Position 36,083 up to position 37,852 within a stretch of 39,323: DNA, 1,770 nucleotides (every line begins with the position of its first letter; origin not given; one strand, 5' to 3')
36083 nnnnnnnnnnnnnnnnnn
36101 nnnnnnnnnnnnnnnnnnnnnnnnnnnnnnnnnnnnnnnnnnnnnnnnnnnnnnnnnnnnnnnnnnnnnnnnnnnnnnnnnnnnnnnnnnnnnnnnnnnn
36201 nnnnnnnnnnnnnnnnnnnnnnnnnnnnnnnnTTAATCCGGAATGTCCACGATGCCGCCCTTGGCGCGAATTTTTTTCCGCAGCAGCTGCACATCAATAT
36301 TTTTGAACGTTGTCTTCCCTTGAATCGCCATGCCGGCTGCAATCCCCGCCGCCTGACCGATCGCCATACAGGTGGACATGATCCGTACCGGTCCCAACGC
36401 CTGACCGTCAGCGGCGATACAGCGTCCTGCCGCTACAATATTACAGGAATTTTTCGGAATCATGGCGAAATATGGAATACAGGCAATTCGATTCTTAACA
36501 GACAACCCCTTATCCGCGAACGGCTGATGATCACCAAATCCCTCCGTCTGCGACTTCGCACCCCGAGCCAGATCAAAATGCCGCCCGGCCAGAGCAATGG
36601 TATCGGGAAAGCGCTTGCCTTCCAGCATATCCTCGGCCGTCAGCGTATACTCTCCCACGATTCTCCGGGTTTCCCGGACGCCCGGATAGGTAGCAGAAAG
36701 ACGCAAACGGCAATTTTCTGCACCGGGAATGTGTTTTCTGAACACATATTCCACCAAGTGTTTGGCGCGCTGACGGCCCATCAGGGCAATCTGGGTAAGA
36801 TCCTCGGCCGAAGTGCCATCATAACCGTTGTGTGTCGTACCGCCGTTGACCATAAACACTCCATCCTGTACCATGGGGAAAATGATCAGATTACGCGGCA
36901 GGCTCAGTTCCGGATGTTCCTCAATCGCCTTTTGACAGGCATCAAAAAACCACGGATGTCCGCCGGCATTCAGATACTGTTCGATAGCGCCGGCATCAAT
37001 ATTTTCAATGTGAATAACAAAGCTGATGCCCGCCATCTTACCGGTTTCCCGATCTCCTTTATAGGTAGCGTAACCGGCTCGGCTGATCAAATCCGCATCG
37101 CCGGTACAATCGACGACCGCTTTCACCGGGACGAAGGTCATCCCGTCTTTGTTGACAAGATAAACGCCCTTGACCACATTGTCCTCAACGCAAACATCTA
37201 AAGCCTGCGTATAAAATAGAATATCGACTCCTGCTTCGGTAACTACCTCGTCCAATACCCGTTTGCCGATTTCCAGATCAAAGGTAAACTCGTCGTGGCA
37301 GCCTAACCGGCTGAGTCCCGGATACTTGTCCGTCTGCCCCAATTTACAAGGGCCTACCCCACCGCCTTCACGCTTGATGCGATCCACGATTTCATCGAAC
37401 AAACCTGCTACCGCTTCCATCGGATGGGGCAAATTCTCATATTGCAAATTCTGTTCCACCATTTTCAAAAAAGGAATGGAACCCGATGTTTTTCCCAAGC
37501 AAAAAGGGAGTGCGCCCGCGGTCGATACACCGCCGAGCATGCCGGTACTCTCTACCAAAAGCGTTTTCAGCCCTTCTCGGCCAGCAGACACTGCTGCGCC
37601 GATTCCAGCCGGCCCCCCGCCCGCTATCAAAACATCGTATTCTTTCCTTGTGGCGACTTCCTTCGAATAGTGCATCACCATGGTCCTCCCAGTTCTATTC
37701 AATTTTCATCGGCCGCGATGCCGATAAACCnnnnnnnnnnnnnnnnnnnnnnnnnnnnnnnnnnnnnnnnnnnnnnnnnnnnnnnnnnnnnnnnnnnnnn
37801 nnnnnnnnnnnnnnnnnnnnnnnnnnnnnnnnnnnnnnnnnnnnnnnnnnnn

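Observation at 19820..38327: Eleven-gene nan-like string: NanA + YhcH + ABC importer + redox enzyme coupled to non-canonical BNR propellers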

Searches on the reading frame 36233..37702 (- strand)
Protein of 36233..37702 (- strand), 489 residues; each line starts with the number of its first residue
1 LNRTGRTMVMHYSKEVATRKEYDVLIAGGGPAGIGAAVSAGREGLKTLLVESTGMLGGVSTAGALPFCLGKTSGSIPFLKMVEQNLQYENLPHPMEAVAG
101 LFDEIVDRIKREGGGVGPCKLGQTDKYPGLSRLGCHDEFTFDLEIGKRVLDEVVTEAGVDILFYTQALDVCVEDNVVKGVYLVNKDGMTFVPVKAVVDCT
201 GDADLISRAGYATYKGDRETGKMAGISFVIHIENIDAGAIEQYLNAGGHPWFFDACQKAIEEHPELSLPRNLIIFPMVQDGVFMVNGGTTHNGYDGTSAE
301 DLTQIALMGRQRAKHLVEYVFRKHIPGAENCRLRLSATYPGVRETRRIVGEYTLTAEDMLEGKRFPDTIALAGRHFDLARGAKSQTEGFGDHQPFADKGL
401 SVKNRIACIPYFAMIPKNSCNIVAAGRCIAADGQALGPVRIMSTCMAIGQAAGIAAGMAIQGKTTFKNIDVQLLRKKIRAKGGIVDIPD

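Call 4: search_protein_families(library=pfam, proteins=[window:36233-37702:-], max_evalue=0.01)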
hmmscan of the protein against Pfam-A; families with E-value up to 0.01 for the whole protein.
window:36233-37702:- (489 aa): 7 families
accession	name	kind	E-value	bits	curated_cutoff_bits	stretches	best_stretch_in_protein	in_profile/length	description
PF12831.13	FAD_oxidored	-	3.3e-88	297.2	27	1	23-477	1-415/416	FAD dependent oxidoreductase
PF01266.30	DAO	-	1.3e-06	28.6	27.9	0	23-62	1-41/353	FAD dependent oxidoreductase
PF00890.30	FAD_binding_2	-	2.2e-06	27.6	20.4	1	23-60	1-38/414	FAD binding domain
PF01946.23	Thi4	-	2.5e-06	27.4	26.2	1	6-65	2-62/235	Thi4 family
PF07992.20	Pyr_redox_2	-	3.5e-05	23.8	26.1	1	22-55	1-34/291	Pyridine nucleotide-disulphide oxidoreductase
PF03486.20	HI0933_like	-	0.0067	16.3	50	0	23-57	2-36/244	HI0933-like protein Rossmann domain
PF01134.28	GIDA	-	0.0082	15.7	22.1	1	23-60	1-39/391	Glucose inhibited division protein A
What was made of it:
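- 36233..37681 (-): Cytoplasmic flavoprotein of family FAD_oxidored (PF12831). It belongs to a group of close relatives that is linked to NanA genes. Its reaction is unknown. Pfam 3.3e-88 (call 4).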

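Call 6: search_protein_families(library=ncbifam, proteins=[window:36233-37702:-], max_evalue=0.01)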
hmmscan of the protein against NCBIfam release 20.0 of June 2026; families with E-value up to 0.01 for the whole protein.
window:36233-37702:- (489 aa): 49 families (the best 25 are shown)
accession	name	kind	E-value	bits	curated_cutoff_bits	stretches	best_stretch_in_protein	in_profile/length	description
NF041080.1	DGGGPL_reductase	equivalog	3.3e-09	36.1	580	1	146-208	98-161/447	digeranylgeranylglycerophospholipid reductase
NF009477.0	PRK12843.1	equivalog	6.1e-08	31.6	758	1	9-64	4-59/578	FAD-dependent oxidoreductase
TIGR00292.1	TIGR00292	equivalog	2.4e-07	30.3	148.3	1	4-67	4-67/254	sulfide-dependent adenosine diphosphate thiazole synthase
TIGR03140.1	AhpF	equivalog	4.6e-07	28.7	502.9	1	12-52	203-243/515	alkyl hydroperoxide reductase subunit F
NF041160.1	DGGPL_Thplmales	equivalog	4.7e-07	29.1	780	1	21-58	3-40/396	digeranylgeranylglycerophospholipid reductase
NF003585.0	PRK05249.1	equivalog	5.7e-07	28.5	465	1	19-65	4-51/464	Si-specific NAD(P)(+) transhydrogenase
TIGR02032.1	GG-red-SF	subfamily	1e-06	28.7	158.8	1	22-65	1-44/297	geranylgeranyl reductase family protein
NF009478.0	PRK12844.1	equivalog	1.5e-06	26.8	789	1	17-62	4-48/559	3-ketosteroid-delta-1-dehydrogenase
TIGR01350.1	lipoamide_DH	equivalog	1.6e-06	27.1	408.8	1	21-60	1-39/461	dihydrolipoyl dehydrogenase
TIGR03997.1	mycofact_OYE_2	equivalog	3.7e-06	25.6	793.15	1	4-65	363-424/645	mycofactocin system FadH/OYE family oxidoreductase 2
NF005510.0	PRK07121.1-3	subfamily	3.8e-06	25.9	481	1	20-74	21-75/492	FAD-binding protein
NF005882.1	PRK07843.1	equivalog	5.7e-06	25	788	1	21-61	1-41/547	3-oxosteroid 1-dehydrogenase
NF004789.0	PRK06134.1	subfamily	7.9e-06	24.7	747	1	16-61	7-52/581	FAD-dependent oxidoreductase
TIGR01372.1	soxA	subfamily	8.3e-06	23.9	1164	1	22-59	169-206/996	sarcosine oxidase subunit alpha family protein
NF053717.1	VnlPnlRedVprA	equivalog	8.4e-06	24.9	600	1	17-60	2-45/481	vinyl phenol reductase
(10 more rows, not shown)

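Call 19: search_solved_structures(query=window:36233-37702:-, max_evalue=0.01, show_alignments=0)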
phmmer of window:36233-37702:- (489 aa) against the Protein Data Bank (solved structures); distinct sequences matched with E-value up to 0.01: 46.
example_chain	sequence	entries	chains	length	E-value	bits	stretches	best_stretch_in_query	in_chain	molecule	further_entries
1ojt_A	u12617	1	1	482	2.6e-06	29.6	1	20-125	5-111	SURFACE PROTEIN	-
1bhy_A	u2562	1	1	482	2.7e-06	29.6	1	20-125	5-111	P64K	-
5u25_A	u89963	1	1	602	2.9e-06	29.5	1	18-125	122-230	Dihydrolipoamide dehydrogenase (E3 component of pyruvate and 2-oxoglutarate dehydrogenase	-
4opu_A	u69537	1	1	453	1.3e-05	27.3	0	21-53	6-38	Conserved Archaeal protein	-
3atq_A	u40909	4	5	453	2.2e-05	26.5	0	21-53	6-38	Conserved Archaeal protein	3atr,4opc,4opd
4opg_A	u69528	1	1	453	2.3e-05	26.5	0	21-53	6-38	Conserved Archaeal protein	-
4opl_A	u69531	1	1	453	2.7e-05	26.3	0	21-53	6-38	Conserved Archaeal protein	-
4opt_A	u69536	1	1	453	2.7e-05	26.3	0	21-53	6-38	Conserved Archaeal protein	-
4opi_A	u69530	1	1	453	2.9e-05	26.2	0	21-53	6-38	Conserved Archaeal protein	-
2q7v_A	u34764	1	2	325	3.3e-05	26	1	18-58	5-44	Thioredoxin reductase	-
1jeh_A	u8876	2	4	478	5.4e-05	25.3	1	19-66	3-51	DIHYDROLIPOAMIDE DEHYDROGENASE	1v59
7e7h_A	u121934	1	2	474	8.5e-05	24.6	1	21-62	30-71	Amino_oxidase domain-containing protein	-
7u6l_A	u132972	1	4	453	8.6e-05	24.6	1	21-62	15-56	Amine oxidase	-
7jyp_A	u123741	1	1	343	9.2e-05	24.5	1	18-59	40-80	Thioredoxin reductase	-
1dxl_A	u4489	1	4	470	0.00012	24.1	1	20-67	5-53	DIHYDROLIPOAMIDE DEHYDROGENASE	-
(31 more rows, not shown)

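Call 42: find_homologous_proteins(query=window:36233-37681:-, max_evalue=1e-20)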
Query window:36233-37681:- (482 aa): 3742 proteins with E <= 1e-20 among 8000 candidates; the best 120 are listed.
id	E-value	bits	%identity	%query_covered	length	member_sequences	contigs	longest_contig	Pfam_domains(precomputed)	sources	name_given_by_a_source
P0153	0.0e+0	1097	100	100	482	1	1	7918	PF01266.31,PF00890.31,PF12831.14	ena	-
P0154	0.0e+0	1096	100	100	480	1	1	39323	PF01266.31,PF00890.31,PF12831.14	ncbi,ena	-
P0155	0.0e+0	1093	100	100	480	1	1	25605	PF01266.31,PF00890.31,PF12831.14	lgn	-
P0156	0.0e+0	1091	100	100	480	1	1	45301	PF01266.31,PF00890.31,PF12831.14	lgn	-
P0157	0.0e+0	1091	99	100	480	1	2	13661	PF01266.31,PF00890.31,PF12831.14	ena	-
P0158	0.0e+0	1090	100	100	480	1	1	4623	PF01266.31,PF00890.31,PF12831.14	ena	-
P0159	0.0e+0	1089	99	100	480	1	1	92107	PF01266.31,PF00890.31,PF12831.14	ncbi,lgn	-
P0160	0.0e+0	1088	99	100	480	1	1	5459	PF01266.31,PF00890.31,PF12831.14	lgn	-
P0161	9.5e-289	976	89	100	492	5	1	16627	PF01266.31,PF00890.31,PF07992.21,PF12831.14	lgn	-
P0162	3.5e-284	961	88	100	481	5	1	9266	PF01266.31,PF00890.31,PF12831.14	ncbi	-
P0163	1.8e-276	935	100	85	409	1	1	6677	PF12831.14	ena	-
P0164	7.8e-263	890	80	99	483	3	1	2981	PF01266.31,PF00890.31,PF12831.14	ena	-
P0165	1.3e-204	698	63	99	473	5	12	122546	PF01266.31,PF00890.31,PF12831.14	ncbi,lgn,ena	-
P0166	1.0e-196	672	62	99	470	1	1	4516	PF01266.31,PF12831.14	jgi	jgi:glycine/D-amino acid oxidase-like deaminating enzyme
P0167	1.6e-196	672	61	99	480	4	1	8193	PF01946.24,PF01266.31,PF00890.31,PF07992.21,PF03486.21,PF12831.14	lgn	-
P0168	3.0e-196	671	61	99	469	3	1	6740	PF00890.31,PF07992.21,PF12831.14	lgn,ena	-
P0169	8.1e-196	669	60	99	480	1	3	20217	PF01946.24,PF01266.31,PF00890.31,PF07992.21,PF03486.21,PF01134.29,PF12831.14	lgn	-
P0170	8.4e-196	669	62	99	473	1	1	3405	PF12831.14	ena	-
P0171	1.2e-195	669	61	99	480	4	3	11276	PF01946.24,PF01266.31,PF00890.31,PF07992.21,PF03486.21,PF01134.29,PF12831.14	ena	-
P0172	1.5e-194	665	62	99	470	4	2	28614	PF01266.31,PF00890.31,PF07992.21,PF12831.14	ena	-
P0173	2.6e-194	665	60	99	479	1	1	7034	PF01946.24,PF01266.31,PF00890.31,PF07992.21,PF03486.21,PF01134.29,PF12831.14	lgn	-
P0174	1.3e-193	662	60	99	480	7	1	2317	PF01946.24,PF01266.31,PF00890.31,PF07992.21,PF03486.21,PF01134.29,PF12831.14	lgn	-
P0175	2.1e-193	661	61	99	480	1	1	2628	PF01946.24,PF01266.31,PF00890.31,PF07992.21,PF03486.21,PF01134.29,PF12831.14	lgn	-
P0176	6.5e-192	657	60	99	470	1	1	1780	PF01946.24,PF00890.31,PF12831.14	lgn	-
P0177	5.9e-191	653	59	99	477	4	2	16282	PF01946.24,PF12831.14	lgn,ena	-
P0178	1.1e-190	653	60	99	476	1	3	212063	PF01946.24,PF12831.14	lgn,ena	-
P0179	1.9e-190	652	59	99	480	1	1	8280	PF01946.24,PF01266.31,PF00890.31,PF07992.21,PF03486.21,PF01134.29,PF12831.14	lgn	-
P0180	5.2e-190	650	61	96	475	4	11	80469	PF01266.31,PF00890.31,PF07992.21,PF01134.29,PF12831.14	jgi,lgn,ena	-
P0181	5.8e-190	650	62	99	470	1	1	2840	PF01266.31,PF00890.31,PF12831.14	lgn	-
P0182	7.1e-190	650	61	97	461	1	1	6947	PF01266.31,PF13450.13,PF00890.31,PF07992.21,PF12831.14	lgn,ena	-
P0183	4.5e-189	647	58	99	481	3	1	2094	PF01946.24,PF01266.31,PF00890.31,PF07992.21,PF01134.29,PF12831.14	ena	-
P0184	1.9e-188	645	60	98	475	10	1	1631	PF01946.24,PF01266.31,PF00890.31,PF07992.21,PF03486.21,PF01134.29,PF12831.14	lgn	-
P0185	3.5e-188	644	61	98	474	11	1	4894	PF01266.31,PF00890.31,PF07992.21,PF12831.14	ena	-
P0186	9.1e-188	643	60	99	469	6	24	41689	PF01946.24,PF01266.31,PF00890.31,PF07992.21,PF03486.21,PF01134.29,PF12831.14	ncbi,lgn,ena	-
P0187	3.9e-187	641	61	97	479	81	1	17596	PF01266.31,PF13450.13,PF00890.31,PF07992.21,PF12831.14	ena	-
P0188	4.4e-187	641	59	99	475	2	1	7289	PF01946.24,PF00890.31,PF07992.21,PF12831.14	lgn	-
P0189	1.0e-186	639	59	99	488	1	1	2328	PF01946.24,PF01266.31,PF00890.31,PF12831.14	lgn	-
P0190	3.0e-186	638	59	99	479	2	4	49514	PF01266.31,PF13450.13,PF00890.31,PF07992.21,PF01134.29,PF12831.14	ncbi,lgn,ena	-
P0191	3.1e-186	638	59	98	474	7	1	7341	PF01946.24,PF01266.31,PF00890.31,PF07992.21,PF12831.14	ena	-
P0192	1.1e-185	636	59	96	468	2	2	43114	PF01946.24,PF01266.31,PF13450.13,PF00890.31,PF07992.21,PF03486.21,PF01134.29,PF12831.14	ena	-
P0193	3.9e-185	634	61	96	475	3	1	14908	PF01266.31,PF00890.31,PF07992.21,PF01134.29,PF12831.14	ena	-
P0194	4.0e-185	634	59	99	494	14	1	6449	PF01266.31,PF00890.31,PF07992.21,PF01134.29,PF12831.14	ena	-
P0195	4.9e-185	634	58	99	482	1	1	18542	PF01266.31,PF00890.31,PF07992.21,PF12831.14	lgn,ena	-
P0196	6.5e-185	633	60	96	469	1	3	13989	PF01266.31,PF00890.31,PF12831.14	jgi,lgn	jgi:hypothetical protein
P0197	1.2e-184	633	59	98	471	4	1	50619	PF00890.31,PF12831.14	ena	-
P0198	2.9e-184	631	59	99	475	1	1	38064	PF01946.24,PF01266.31,PF07992.21,PF12831.14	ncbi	-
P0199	6.9e-184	630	59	97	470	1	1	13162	PF01946.24,PF01266.31,PF13450.13,PF00890.31,PF07992.21,PF01494.26,PF12831.14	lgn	-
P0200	1.0e-183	630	62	91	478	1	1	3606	PF01266.31,PF13450.13,PF00890.31,PF07992.21,PF12831.14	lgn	-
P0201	1.1e-183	629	58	98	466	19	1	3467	PF01266.31,PF00890.31,PF07992.21,PF03486.21,PF12831.14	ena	-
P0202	1.3e-183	629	60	97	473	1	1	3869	PF01266.31,PF13450.13,PF00890.31,PF01134.29,PF12831.14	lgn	-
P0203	1.8e-183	629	57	99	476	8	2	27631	PF01946.24,PF01266.31,PF12831.14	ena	-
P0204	2.4e-183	628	58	99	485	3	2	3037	PF00890.31,PF07992.21,PF12831.14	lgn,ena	-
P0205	2.9e-183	628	57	100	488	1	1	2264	PF00890.31,PF12831.14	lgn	-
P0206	5.0e-183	627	59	98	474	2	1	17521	PF01266.31,PF00890.31,PF07992.21,PF12831.14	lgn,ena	-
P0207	1.0e-182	626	60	97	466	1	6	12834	PF01266.31,PF13450.13,PF00890.31,PF07992.21,PF00070.34,PF03486.21,PF12831.14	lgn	-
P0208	1.5e-182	626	60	99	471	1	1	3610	PF01266.31,PF00890.31,PF07992.21,PF12831.14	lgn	-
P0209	2.1e-182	625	59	99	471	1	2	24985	PF01946.24,PF01266.31,PF00890.31,PF12831.14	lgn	-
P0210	3.0e-182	625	57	98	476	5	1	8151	PF00890.31,PF07992.21,PF12831.14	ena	-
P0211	3.8e-182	624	58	92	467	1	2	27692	PF01266.31,PF00890.31,PF07992.21,PF12831.14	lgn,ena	-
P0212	5.4e-182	624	59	98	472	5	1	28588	PF13450.13,PF00890.31,PF07992.21,PF01134.29,PF12831.14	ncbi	-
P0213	5.5e-182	624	59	99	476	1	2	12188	PF01946.24,PF01266.31,PF00890.31,PF07992.21,PF01134.29,PF12831.14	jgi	-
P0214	5.5e-182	624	59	99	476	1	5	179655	PF01946.24,PF01266.31,PF00890.31,PF07992.21,PF01134.29,PF12831.14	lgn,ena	-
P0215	6.5e-182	624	59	99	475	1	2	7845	PF01266.31,PF00890.31,PF12831.14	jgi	-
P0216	8.4e-182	623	59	99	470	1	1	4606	PF01266.31,PF00890.31,PF12831.14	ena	-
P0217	9.7e-182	623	59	99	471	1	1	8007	PF01266.31,PF00890.31,PF07992.21,PF01134.29,PF12831.14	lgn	-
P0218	1.0e-181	623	58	97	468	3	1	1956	PF00890.31,PF07992.21,PF03486.21,PF12831.14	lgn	-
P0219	1.1e-181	623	59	99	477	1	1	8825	PF01946.24,PF01266.31,PF00890.31,PF07992.21,PF12831.14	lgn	-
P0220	2.2e-181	622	58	97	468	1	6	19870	PF01266.31,PF00890.31,PF07992.21,PF00070.34,PF12831.14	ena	-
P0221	2.2e-181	622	58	99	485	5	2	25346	PF00890.31,PF12831.14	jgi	-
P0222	2.9e-181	621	58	97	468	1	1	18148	PF01266.31,PF00890.31,PF07992.21,PF00070.34,PF12831.14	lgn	-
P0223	3.1e-181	621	59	98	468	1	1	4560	PF01266.31,PF00890.31,PF07992.21,PF12831.14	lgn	-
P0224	3.4e-181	621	59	99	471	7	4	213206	PF12831.14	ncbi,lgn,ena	-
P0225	4.0e-181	621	56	99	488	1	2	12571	PF01946.24,PF01266.31,PF00890.31,PF12831.14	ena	-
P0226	4.1e-181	621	58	97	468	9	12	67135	PF01266.31,PF00890.31,PF07992.21,PF00070.34,PF12831.14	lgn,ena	-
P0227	5.5e-181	621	59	97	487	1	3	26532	PF12831.14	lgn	-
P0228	8.0e-181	620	59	99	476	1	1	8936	PF01946.24,PF01266.31,PF00890.31,PF07992.21,PF01134.29,PF12831.14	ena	-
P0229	8.7e-181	620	57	99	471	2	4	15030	PF01266.31,PF00890.31,PF01134.29,PF12831.14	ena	-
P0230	9.8e-181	620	58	97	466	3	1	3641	PF01266.31,PF00890.31,PF07992.21,PF12831.14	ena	-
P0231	1.1e-180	620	59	97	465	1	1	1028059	PF01946.24,PF01266.31,PF00890.31,PF07992.21,PF12831.14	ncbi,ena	-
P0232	1.1e-180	620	58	92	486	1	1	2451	PF01266.31,PF00890.31,PF12831.14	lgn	-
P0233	1.1e-180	620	59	99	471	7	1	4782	PF01946.24,PF01266.31,PF07992.21,PF12831.14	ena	-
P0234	1.3e-180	619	57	99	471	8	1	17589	PF01266.31,PF00890.31,PF07992.21,PF12831.14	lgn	-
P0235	1.8e-180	619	57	99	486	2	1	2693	PF00890.31,PF12831.14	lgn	-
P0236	3.5e-180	618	59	92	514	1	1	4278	PF00890.31,PF01134.29,PF12831.14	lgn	-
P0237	3.9e-180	618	58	99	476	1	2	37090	PF01946.24,PF01266.31,PF00890.31,PF07992.21,PF12831.14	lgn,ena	-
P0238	4.3e-180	618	58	98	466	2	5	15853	PF01266.31,PF00890.31,PF07992.21,PF12831.14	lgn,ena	-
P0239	6.2e-180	617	58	99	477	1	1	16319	PF00890.31,PF12831.14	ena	-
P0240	8.4e-180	617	58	99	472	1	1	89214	PF01266.31,PF00890.31,PF12831.14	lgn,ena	-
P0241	1.2e-179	616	56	99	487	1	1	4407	PF00890.31,PF12831.14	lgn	-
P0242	1.4e-179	616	57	99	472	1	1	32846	PF00890.31,PF12831.14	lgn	-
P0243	1.4e-179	616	60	100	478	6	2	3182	PF01946.24,PF01266.31,PF07992.21,PF12831.14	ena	-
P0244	2.3e-179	615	59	96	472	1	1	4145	PF01266.31,PF00890.31,PF07992.21,PF03486.21,PF01134.29,PF12831.14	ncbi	-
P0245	2.5e-179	615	58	99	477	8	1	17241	PF00890.31,PF07992.21,PF12831.14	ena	-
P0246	3.2e-179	615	58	99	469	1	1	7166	PF01946.24,PF01266.31,PF13450.13,PF00890.31,PF07992.21,PF12831.14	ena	-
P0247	3.8e-179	614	59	96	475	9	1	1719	PF01266.31,PF00890.31,PF07992.21,PF01134.29,PF12831.14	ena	-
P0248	5.0e-179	614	58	97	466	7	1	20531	PF01266.31,PF00890.31,PF07992.21,PF00070.34,PF12831.14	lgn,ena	-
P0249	5.3e-179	614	58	97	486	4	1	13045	PF00890.31,PF12831.14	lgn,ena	-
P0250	6.6e-179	614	58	97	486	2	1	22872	PF12831.14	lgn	-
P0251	6.6e-179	614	57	99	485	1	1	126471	PF01946.24,PF00890.31,PF12831.14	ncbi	-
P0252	1.1e-178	613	58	99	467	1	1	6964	PF01266.31,PF00890.31,PF12831.14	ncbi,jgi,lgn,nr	ncbi:MAG: FAD-dependent oxidoreductase [Clostridiales bacterium]|jgi:glycine/D-amino acid oxidase-li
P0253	1.1e-178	613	59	99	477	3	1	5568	PF00890.31,PF07992.21,PF01134.29,PF12831.14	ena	-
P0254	1.2e-178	613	57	97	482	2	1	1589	PF01266.31,PF13450.13,PF00890.31,PF07992.21,PF12831.14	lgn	-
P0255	1.7e-178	612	57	99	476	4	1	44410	PF01266.31,PF00890.31,PF07992.21,PF01134.29,PF12831.14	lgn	-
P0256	3.4e-178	611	58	99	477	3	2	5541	PF07992.21,PF12831.14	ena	-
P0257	3.4e-178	611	57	99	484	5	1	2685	PF12831.14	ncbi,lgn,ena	-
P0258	3.8e-178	611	56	99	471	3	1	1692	PF01946.24,PF12831.14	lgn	-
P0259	3.9e-178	611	59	99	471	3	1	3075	PF01266.31,PF07992.21,PF01134.29,PF12831.14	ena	-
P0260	6.5e-178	610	57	99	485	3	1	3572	PF01134.29,PF12831.14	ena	-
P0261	7.7e-178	610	57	98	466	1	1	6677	PF01946.24,PF01266.31,PF13450.13,PF00890.31,PF07992.21,PF00070.34,PF03486.21,PF12831.14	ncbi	-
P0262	8.5e-178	610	58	99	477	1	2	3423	PF01946.24,PF07992.21,PF12831.14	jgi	-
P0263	9.3e-178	610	57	99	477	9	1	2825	PF07992.21,PF12831.14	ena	-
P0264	2.5e-177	608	57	99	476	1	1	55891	PF01946.24,PF01266.31,PF07992.21,PF01134.29,PF12831.14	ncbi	-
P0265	2.6e-177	608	57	92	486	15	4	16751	PF00890.31,PF12831.14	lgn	-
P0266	2.6e-177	608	58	98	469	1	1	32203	PF00890.31,PF12831.14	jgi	-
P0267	3.4e-177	608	56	99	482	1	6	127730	PF01266.31,PF13450.13,PF00890.31,PF07992.21,PF12831.14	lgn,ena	-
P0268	5.1e-177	607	57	99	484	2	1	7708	PF01946.24,PF01134.29,PF12831.14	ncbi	-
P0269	6.8e-177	607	57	99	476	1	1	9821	PF01266.31,PF07992.21,PF01134.29,PF12831.14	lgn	-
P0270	7.1e-177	607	57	99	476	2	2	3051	PF01946.24,PF01266.31,PF00890.31,PF07992.21,PF01134.29,PF12831.14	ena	-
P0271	1.0e-176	606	58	92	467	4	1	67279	PF01266.31,PF13450.13,PF00890.31,PF07992.21,PF03486.21,PF12831.14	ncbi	-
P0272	1.1e-176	606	56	99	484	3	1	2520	PF01266.31,PF00890.31,PF12831.14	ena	-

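Call 43: find_encoding_contigs(protein=P0165, flank=10000, max_places=4)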
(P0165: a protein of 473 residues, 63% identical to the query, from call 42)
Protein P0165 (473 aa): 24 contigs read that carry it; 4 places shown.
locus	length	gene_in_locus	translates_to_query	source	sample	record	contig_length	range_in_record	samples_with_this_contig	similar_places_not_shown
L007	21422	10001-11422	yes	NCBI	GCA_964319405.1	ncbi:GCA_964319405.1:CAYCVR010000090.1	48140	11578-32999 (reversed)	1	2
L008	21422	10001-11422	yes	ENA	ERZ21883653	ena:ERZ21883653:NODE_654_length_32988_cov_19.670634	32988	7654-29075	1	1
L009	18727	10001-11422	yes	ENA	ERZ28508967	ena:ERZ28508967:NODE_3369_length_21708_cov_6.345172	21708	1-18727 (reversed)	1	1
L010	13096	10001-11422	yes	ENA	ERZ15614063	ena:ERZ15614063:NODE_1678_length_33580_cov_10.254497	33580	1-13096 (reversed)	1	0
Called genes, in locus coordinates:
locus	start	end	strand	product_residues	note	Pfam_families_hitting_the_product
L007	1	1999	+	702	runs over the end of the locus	PF01136:Peptidase_U32, PF12392:DUF3656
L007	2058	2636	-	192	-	PF02417:Chromate_transp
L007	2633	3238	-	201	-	PF02417:Chromate_transp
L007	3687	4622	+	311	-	PF00589:Phage_integrase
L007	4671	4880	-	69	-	-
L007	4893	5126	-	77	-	-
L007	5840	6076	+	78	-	-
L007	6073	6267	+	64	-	-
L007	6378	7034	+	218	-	-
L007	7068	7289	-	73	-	PF12844:HTH_19 (weak), PF13560:HTH_31, PF01381:HTH_3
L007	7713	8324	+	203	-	PF27000:PH_gly_zipper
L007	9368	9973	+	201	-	PF00392:GntR, PF13412:HTH_24 (faint)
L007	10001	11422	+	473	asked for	PF00890:FAD_binding_2 (weak), PF01266:DAO (faint), PF12831:FAD_oxidored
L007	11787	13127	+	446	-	PF00884:Sulfatase, PF01663:Phosphodiest (weak), PF16347:SGSH_C (weak)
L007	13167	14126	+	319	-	PF00528:BPD_transp_1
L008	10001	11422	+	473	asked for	PF00890:FAD_binding_2 (weak), PF01266:DAO (faint), PF12831:FAD_oxidored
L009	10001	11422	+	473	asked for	PF00890:FAD_binding_2 (weak), PF01266:DAO (faint), PF12831:FAD_oxidored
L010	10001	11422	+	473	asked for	PF00890:FAD_binding_2 (weak), PF01266:DAO (faint), PF12831:FAD_oxidored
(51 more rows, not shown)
